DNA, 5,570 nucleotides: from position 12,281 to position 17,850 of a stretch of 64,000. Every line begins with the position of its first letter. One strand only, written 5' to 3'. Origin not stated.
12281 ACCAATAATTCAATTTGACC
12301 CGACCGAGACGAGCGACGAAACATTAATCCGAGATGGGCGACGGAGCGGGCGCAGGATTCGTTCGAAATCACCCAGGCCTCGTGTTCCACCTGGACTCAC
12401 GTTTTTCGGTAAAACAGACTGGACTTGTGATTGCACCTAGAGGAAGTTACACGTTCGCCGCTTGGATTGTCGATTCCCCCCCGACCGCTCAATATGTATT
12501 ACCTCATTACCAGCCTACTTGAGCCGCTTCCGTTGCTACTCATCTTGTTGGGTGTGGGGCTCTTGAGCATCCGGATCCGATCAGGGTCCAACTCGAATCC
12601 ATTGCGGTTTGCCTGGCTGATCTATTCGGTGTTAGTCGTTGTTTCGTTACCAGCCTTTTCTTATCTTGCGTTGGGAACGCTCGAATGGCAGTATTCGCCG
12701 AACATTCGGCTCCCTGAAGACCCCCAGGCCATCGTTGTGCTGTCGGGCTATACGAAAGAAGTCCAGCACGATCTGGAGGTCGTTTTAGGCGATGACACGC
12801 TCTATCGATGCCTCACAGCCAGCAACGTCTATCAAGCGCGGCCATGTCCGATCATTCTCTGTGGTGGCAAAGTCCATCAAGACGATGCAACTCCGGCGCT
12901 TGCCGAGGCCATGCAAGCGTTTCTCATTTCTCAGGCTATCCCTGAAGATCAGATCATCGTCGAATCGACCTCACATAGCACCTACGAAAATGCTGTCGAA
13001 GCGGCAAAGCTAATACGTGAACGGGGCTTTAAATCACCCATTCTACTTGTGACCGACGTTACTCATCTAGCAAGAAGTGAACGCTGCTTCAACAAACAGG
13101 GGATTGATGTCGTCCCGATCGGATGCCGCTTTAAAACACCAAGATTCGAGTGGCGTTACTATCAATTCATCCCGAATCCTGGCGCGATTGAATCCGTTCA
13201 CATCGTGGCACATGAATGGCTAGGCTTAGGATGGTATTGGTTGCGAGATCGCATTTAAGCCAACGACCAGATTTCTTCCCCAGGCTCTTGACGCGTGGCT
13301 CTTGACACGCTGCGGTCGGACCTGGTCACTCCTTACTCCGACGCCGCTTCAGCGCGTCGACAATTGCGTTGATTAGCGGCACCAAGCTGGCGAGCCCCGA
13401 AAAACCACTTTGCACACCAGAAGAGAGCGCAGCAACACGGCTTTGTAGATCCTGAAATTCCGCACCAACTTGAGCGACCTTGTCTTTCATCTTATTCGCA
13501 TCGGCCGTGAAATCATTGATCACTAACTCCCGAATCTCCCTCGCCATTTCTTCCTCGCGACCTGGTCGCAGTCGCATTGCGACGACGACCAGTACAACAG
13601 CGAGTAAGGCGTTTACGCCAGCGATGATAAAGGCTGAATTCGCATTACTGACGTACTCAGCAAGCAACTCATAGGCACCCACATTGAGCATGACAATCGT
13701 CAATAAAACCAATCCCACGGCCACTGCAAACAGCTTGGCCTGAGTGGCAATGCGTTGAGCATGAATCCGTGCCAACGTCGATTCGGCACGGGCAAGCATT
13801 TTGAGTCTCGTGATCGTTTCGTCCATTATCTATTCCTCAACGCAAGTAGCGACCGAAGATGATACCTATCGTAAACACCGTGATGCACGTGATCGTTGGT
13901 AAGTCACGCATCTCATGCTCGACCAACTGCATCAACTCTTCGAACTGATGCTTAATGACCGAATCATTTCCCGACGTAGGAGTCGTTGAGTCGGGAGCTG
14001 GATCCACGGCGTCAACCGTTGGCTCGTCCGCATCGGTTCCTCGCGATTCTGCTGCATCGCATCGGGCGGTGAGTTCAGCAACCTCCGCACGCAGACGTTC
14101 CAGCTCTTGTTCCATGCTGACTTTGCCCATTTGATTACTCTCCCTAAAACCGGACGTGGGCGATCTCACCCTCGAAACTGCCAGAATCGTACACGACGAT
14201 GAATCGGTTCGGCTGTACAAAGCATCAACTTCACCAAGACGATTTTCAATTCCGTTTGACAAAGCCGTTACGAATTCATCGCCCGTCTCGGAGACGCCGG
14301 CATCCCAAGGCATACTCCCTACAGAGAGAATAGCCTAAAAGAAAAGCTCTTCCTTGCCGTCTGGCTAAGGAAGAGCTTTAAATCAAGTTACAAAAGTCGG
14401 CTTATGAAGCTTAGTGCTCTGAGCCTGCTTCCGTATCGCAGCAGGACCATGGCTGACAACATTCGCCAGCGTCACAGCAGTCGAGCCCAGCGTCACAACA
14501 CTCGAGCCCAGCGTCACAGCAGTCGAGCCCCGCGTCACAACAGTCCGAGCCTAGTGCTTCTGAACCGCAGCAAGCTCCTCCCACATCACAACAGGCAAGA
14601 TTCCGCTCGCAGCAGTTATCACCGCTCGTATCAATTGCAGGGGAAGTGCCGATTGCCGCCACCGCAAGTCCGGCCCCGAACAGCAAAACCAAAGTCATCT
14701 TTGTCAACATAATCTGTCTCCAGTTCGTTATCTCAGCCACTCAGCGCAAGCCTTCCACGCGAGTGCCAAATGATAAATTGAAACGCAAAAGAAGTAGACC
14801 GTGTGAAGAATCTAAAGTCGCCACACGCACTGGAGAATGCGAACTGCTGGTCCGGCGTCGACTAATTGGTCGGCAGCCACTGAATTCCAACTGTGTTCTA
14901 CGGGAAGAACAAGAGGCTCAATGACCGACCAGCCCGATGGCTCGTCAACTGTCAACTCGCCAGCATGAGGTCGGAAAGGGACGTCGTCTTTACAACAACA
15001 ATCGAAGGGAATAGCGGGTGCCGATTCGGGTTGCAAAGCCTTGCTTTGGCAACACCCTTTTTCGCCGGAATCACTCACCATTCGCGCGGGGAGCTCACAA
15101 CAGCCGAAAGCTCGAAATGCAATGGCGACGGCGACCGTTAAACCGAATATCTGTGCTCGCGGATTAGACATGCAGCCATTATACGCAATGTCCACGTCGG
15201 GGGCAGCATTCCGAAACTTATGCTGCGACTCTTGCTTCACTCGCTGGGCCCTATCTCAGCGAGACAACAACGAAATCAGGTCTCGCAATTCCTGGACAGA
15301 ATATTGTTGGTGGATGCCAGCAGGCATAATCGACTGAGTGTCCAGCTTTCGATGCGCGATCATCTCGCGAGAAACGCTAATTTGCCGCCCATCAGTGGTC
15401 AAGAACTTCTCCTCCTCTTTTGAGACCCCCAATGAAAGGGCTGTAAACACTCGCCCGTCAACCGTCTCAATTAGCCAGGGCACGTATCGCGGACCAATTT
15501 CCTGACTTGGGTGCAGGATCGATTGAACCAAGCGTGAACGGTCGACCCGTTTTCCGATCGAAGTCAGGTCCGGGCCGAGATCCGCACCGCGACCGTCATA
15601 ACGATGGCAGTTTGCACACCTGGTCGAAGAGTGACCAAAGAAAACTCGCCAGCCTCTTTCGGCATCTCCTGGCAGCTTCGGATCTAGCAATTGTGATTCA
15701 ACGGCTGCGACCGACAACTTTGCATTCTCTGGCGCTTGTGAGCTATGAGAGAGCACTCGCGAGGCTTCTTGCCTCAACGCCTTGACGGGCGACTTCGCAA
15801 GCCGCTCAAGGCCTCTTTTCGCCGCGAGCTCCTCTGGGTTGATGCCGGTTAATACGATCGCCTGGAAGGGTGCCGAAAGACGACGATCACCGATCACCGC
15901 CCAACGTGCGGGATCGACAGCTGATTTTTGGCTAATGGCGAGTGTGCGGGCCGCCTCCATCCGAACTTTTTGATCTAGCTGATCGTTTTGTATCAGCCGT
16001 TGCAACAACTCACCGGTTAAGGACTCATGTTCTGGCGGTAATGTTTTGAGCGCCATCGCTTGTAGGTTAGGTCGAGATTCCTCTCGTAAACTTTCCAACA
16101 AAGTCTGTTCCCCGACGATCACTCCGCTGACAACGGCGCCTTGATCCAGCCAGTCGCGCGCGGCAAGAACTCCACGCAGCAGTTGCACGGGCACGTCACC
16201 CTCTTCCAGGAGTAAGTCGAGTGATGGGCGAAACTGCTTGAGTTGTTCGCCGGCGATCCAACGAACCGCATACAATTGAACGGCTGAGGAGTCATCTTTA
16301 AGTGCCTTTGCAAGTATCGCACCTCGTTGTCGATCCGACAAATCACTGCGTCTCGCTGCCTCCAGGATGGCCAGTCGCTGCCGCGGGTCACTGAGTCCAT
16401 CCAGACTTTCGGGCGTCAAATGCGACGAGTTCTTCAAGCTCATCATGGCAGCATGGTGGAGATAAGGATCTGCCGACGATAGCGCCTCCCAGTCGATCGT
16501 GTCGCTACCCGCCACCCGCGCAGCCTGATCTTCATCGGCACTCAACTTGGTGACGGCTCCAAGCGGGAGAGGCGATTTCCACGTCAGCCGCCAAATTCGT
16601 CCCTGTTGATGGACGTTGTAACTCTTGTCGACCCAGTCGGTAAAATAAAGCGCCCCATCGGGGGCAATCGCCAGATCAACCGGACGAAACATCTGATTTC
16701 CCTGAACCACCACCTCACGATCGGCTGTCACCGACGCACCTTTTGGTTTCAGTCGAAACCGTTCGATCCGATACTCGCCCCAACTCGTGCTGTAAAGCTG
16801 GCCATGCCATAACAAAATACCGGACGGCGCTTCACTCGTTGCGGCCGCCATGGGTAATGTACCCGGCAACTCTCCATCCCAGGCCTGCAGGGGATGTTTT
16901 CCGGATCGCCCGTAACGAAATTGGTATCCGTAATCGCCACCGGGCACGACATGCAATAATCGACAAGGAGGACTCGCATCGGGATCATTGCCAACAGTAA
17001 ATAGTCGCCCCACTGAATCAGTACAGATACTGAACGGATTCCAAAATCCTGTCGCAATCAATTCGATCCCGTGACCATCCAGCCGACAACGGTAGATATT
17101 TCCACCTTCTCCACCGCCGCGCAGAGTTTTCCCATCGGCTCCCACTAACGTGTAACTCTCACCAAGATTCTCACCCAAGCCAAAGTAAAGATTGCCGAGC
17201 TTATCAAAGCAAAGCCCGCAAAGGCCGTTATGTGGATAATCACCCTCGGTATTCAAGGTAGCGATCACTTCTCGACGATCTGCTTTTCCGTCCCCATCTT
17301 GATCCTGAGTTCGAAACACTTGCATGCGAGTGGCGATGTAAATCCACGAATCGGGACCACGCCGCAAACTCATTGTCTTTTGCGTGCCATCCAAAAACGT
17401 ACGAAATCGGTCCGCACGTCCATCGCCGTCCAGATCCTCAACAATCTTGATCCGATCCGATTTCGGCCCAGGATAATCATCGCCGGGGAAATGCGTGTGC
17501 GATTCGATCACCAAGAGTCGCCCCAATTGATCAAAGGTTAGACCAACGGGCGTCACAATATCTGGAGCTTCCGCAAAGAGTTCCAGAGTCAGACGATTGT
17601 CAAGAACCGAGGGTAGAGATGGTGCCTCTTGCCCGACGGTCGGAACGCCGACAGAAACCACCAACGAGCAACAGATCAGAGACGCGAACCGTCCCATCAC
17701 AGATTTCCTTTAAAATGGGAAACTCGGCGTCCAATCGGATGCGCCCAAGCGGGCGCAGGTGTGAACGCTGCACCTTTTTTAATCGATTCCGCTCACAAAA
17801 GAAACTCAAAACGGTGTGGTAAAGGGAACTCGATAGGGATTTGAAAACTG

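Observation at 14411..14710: Secreted mini-protein built from CC dipeptides at heptad spacing, encoded by 21-bp tandem repeats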

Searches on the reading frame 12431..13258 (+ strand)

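Call 5: search_protein_families(library=pfam, proteins=[window:12431-13258:+], max_evalue=0.1)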
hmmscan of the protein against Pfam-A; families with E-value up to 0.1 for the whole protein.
window:12431-13258:+ (275 aa): 1 family
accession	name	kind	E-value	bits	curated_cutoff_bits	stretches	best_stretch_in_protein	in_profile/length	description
PF02698.23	DUF218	-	8.4e-26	90.9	27.6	1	100-265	2-133/133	DUF218 domain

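Call 6: search_protein_families(library=ncbifam, proteins=[window:12431-13258:+], max_evalue=0.1)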
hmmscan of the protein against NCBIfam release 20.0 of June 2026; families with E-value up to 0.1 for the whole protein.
window:12431-13258:+ (275 aa): 1 family
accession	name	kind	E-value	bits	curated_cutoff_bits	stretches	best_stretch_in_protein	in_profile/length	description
NF007794.0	PRK10494.1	equivalog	1.2e-18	67.6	205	1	25-272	8-250/259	envelope biogenesis factor ElyC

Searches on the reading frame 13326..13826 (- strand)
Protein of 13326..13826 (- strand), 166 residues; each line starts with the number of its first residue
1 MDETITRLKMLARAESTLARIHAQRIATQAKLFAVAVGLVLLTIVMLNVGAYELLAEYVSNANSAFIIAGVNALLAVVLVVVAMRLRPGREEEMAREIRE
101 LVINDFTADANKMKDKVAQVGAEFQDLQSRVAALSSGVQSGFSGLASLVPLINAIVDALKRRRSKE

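Call 5: search_protein_families(library=pfam, proteins=[window:13326-13826:-], max_evalue=0.1)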
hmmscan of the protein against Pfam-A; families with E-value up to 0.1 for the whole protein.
window:13326-13826:- (166 aa): 7 families
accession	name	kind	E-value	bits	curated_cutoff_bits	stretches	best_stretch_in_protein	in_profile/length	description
PF07332.16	Phage_holin_3_6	-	1.5e-05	25.4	28.4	1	8-100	11-107/116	Putative Actinobacterial Holin-X, holin superfamily III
PF06103.16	DUF948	-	0.0042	17.7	37.2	1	64-142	2-74/89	Bacterial protein of unknown function (DUF948)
PF15195.11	TMEM210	-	0.027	15.4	27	1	67-136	20-89/114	TMEM210 family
PF24002.1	DUF7318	-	0.029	14.9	27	1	14-86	4-74/128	Family of unknown function (DUF7318)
PF24497.1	MIT_ATG1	-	0.032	14.8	27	1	3-44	15-56/128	ATG1, MIT domain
PF03954.19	Lectin_N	-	0.037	14.3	28.3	0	54-139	27-106/140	Hepatic lectin, N-terminal domain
PF16526.10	CLZ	-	0.053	14.4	26.7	0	107-140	23-56/71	C-terminal leucine zipper domain of cyclic nucleotide-gated channels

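Call 6: search_protein_families(library=ncbifam, proteins=[window:13326-13826:-], max_evalue=0.1)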
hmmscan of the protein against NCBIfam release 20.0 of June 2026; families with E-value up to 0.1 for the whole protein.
window:13326-13826:- (166 aa): 2 families
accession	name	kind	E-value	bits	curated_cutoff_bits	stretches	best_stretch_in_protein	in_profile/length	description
NF052531.1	Strep_LiaS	equivalog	0.0046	16.2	450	1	37-140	17-116/328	envelope stress sensor histidine kinase LiaS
TIGR01478.1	STEVOR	paralog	0.062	12.5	166.65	1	19-84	219-284/308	STEVOR family variant surface protein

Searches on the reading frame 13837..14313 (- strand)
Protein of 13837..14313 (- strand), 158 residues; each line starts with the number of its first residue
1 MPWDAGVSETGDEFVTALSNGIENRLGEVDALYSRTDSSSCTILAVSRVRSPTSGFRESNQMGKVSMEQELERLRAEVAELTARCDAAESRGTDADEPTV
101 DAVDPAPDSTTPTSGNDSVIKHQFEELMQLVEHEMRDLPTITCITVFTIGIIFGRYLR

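Call 5: search_protein_families(library=pfam, proteins=[window:13837-14313:-], max_evalue=0.1)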
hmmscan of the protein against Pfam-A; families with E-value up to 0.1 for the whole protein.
window:13837-14313:- (158 aa): 2 families
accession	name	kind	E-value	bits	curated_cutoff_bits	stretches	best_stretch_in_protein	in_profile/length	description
PF12761.13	End3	-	0.002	18.7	25.2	1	66-139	11-72/115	Actin cytoskeleton-regulatory complex protein END3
PF18504.6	Csm1_N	-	0.081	13.7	26.3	0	68-97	40-69/70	Csm1 N-terminal domain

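Call 6: search_protein_families(library=ncbifam, proteins=[window:13837-14313:-], max_evalue=0.1)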
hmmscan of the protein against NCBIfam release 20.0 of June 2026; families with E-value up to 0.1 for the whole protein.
window:13837-14313:- (158 aa): 0 families

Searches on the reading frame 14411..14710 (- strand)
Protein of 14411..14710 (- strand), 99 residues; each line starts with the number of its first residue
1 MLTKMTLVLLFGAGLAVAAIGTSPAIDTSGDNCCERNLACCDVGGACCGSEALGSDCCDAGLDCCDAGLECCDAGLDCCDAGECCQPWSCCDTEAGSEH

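Call 5: search_protein_families(library=pfam, proteins=[window:14411-14710:-], max_evalue=0.1)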
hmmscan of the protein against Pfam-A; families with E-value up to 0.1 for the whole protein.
window:14411-14710:- (99 aa): 0 families

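Call 6: search_protein_families(library=ncbifam, proteins=[window:14411-14710:-], max_evalue=0.1)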
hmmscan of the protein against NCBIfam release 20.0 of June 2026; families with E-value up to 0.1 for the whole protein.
window:14411-14710:- (99 aa): 0 families

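Call 7: find_homologous_proteins(query=window:14411-14710:-, max_evalue=0.01)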
Query window:14411-14710:- (99 aa): 2 proteins with E <= 0.01 among 237 candidates.
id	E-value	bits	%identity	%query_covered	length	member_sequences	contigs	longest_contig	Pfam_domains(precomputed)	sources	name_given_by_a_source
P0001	2.5e-56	207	100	100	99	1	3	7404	-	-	-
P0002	2.9e-25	107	62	100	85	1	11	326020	-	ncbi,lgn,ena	-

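Call 10: find_encoding_contigs(protein=P0002, flank=6000, max_places=6)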
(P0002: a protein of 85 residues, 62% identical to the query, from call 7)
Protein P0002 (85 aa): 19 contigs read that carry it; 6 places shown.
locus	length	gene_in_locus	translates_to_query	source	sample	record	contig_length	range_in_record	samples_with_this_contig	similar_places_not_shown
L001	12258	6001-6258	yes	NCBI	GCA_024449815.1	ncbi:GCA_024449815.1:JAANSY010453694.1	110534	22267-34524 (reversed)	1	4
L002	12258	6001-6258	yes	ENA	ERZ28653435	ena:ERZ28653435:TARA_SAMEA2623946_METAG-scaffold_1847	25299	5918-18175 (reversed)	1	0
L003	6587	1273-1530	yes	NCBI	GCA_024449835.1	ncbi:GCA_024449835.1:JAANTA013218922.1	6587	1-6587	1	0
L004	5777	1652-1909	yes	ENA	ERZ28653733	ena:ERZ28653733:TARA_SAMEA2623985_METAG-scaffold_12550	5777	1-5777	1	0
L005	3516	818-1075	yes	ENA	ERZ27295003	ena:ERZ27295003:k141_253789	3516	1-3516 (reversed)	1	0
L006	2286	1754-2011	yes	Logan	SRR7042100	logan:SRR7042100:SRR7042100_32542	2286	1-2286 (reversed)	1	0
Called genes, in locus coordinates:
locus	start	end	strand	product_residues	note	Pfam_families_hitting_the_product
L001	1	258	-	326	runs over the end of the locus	PF00701:DHDPS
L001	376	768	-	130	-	PF03703:bPH_2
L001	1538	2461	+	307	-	PF12680:SnoaL_2 (weak), PF13474:SnoaL_3 (faint), PF14534:DUF4440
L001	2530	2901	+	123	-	-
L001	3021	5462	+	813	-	PF23500:DUF7133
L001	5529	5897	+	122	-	-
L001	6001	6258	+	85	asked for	-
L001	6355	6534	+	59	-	-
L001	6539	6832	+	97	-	-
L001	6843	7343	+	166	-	PF07332:Phage_holin_3_6 (weak)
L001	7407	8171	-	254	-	PF02698:DUF218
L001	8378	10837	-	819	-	PF00932:LTD, PF00404:Dockerin_1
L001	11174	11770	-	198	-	PF00160:Pro_isomerase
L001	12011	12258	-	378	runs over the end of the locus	PF07969:Amidohydro_3, PF01979:Amidohydro_1 (faint)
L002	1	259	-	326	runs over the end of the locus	PF00701:DHDPS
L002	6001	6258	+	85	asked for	-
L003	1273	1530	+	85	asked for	-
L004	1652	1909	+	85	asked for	-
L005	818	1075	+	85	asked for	-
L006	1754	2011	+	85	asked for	-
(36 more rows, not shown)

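Call 14: search_protein_representatives(protein=window:14411-14710:-)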
Query: 99 residues. Proteins with E-value up to 0.001 (for the whole library): 24; up to 1e-10: 1; up to 1e-30: 0. The best 24 are listed.
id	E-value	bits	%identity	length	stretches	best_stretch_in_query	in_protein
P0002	9.1e-26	106.5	72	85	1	1-99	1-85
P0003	1.7e-08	50.9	29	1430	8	30-92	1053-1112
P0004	2.6e-08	50.3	49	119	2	1-92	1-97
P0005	9.8e-08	48.5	45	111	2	1-82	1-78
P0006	1.4e-06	44.8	47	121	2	1-95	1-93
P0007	2.9e-06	43.7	42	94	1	1-86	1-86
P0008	5.8e-06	42.7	42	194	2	1-95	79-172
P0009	1.3e-05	41.6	44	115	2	1-81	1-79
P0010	4.9e-05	39.8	41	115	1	8-94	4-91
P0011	7.9e-05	39.1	44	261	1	9-93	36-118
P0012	9.6e-05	38.8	44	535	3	54-83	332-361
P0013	1.1e-04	38.6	47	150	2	1-73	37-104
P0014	1.5e-04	38.2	41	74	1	4-74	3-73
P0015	2.0e-04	37.8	41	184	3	54-85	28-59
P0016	2.1e-04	37.7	41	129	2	7-94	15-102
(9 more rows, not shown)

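Call 18: search_protein_families(library=pfam, alignment_id=A1, max_evalue=0.1)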
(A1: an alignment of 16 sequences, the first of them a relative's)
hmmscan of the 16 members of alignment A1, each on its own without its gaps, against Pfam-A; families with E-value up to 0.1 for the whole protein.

A. member 1, P0001 (99 aa): 0 families

B. families by the number of members that match (of 16 scanned): 0 families

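Call 19: search_protein_families(library=ncbifam, alignment_id=A1, max_evalue=0.1)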
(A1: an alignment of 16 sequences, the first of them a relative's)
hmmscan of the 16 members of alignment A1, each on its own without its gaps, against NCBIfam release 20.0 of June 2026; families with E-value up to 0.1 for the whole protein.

A. member 1, P0001 (99 aa): 0 families

B. families by the number of members that match (of 16 scanned): 1 family
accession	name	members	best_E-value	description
NF007303.0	PRK09783.1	1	0.071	copper/silver efflux system membrane fusion protein CusB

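Call 34: find_homologous_proteins(query=A1, max_evalue=0.001)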
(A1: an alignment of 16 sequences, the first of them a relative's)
Query A1 (16 sequences) (99 aa, profile of the alignment): 14 proteins with E <= 0.001 among 8000 candidates.
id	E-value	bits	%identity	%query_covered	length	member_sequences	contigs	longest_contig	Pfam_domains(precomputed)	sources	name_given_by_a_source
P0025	8.2e-23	98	39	86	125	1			-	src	-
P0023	1.3e-21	94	37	80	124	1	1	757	-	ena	-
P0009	1.7e-21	94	41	82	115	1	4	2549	-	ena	-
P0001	3.2e-20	90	100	100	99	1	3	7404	-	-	-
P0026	3.9e-20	90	34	67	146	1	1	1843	-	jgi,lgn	-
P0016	1.3e-19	88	43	88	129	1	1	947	-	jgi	-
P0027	8.5e-19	85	47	17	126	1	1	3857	-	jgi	jgi:hypothetical protein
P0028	1.2e-18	85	35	88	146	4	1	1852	-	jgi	jgi:hypothetical protein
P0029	6.0e-18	83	37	95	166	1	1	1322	-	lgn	-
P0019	2.4e-14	71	35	76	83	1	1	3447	-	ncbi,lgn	-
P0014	3.5e-13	67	39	74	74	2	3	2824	-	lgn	-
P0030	1.8e-10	58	41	44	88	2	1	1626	-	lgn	-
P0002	6.2e-10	57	62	100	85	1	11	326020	-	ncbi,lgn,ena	-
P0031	1.3e-9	56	38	71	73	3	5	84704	-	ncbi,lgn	-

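Call 48: search_solved_structures(query=A1, max_evalue=1)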
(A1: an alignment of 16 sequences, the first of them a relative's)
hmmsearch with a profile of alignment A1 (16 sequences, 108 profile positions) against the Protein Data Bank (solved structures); distinct sequences matched with E-value up to 1: 8.
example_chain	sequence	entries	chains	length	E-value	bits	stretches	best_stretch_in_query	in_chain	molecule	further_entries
2jyt_A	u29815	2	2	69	0.037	17.1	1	38-92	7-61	Granulin-5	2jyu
9kzk_D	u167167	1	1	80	0.2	14.8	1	54-98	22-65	C3a anaphylatoxin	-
2jye_A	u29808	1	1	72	0.35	14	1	35-91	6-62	Granulin A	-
1c5a_A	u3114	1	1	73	0.37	13.9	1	53-104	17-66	COMPLEMENT C5A ANAPHYLATOXIN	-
6cku_A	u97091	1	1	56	0.44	13.7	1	42-85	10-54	Granulin-AaE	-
1i26_A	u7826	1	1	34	0.52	13.5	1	54-85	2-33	PTU-1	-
6jv7_B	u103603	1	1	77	0.75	12.9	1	54-102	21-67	D-anaphylatoxin C5a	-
2jyv_A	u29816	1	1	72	0.86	12.8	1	33-87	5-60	Granulin-2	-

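Call 55: predict_structure(alignment_id=A3)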
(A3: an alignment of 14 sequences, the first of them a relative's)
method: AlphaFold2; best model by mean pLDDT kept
length: 99 residues; sequences in the alignment: 14
mean_pLDDT: 52.6   pTM: 0.29
mean pLDDT of the five models: 52.6, 47.9, 47.8, 47.6, 39.3
residues with pLDDT >= 90: 0; 70-90: 2; 50-70: 52; < 50: 45
segments of 3 or more residues with pLDDT < 50: 1-30, 42-46, 95-99
pLDDT, mean of each block of 10 residues (from residue 1): 46 42 42 55 50 55 57 65 65 48
secondary structure, 60 per line:
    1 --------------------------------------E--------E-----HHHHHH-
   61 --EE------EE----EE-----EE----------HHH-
elements in order: H54-59

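Call 89: find_encoding_contigs(protein=P0031, flank=6000, max_places=2)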
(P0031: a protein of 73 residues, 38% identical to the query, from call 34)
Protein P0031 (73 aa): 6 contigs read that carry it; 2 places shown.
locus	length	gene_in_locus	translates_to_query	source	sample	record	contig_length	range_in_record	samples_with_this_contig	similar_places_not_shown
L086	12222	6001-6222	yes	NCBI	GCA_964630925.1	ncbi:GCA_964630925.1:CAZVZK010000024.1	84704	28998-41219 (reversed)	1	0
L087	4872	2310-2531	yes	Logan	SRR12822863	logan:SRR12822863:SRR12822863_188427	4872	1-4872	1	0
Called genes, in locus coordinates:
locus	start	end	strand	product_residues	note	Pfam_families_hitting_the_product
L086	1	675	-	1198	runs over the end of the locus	PF00873:ACR_tran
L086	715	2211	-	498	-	-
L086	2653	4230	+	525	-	PF07732:Cu-oxidase_3, PF00394:Cu-oxidase (weak), PF07731:Cu-oxidase_2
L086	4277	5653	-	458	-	PF02321:OEP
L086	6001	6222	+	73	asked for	-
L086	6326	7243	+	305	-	-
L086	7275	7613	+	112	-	-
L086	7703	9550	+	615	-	PF00970:FAD_binding_6, PF00175:NAD_binding_1, PF00111:Fer2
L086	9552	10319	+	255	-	-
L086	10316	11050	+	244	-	PF14522:Cytochrome_C7 (faint), PF14537:Cytochrom_c3_2 (faint)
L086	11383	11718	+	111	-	PF00403:HMA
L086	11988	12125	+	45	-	-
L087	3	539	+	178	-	?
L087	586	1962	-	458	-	PF02321:OEP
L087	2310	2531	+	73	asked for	-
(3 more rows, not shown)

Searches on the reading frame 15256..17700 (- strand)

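Call 5: search_protein_families(library=pfam, proteins=[window:15256-17700:-], max_evalue=0.1)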
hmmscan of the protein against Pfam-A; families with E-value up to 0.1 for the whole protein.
window:15256-17700:- (814 aa): 5 families
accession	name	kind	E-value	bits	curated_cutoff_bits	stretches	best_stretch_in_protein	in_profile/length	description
PF23500.1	DUF7133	-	5.5e-33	115.3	27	2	35-239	13-207/385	Domain of unknown function (DUF7133)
PF13646.12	HEAT_2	-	0.00064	20.4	27.7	1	532-593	2-61/88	HEAT repeats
PF00034.26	Cytochrom_C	-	0.0019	19.9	21.3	1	693-732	10-50/90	Cytochrome c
PF01436.27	NHL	-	0.039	14.4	20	0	51-70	4-23/28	NHL repeat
PF22807.2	TrAA12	-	0.076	11.7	30.9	0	15-66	315-369/463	TrAA12-like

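Call 6: search_protein_families(library=ncbifam, proteins=[window:15256-17700:-], max_evalue=0.1)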
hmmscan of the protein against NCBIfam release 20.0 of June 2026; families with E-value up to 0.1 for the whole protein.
window:15256-17700:- (814 aa): 4 families
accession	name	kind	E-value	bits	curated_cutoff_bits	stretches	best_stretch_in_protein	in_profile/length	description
TIGR02604.1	Piru_Ver_Nterm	subfamily_domain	3.2e-75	253.8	122.2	1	37-375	2-366/367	PVC-type heme-binding CxxCH protein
TIGR02603.1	CxxCH_TIGR02603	domain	7.4e-25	87.5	68.15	1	678-812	1-131/134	putative heme-binding domain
NF033206.1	ScyE_fam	subfamily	9.3e-06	25.4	80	0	334-372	298-332/333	ScyD/ScyE family protein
TIGR04485.1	thiosulf_SoxX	equivalog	0.013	16.2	61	1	694-734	4-48/78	sulfur oxidation c-type cytochrome SoxX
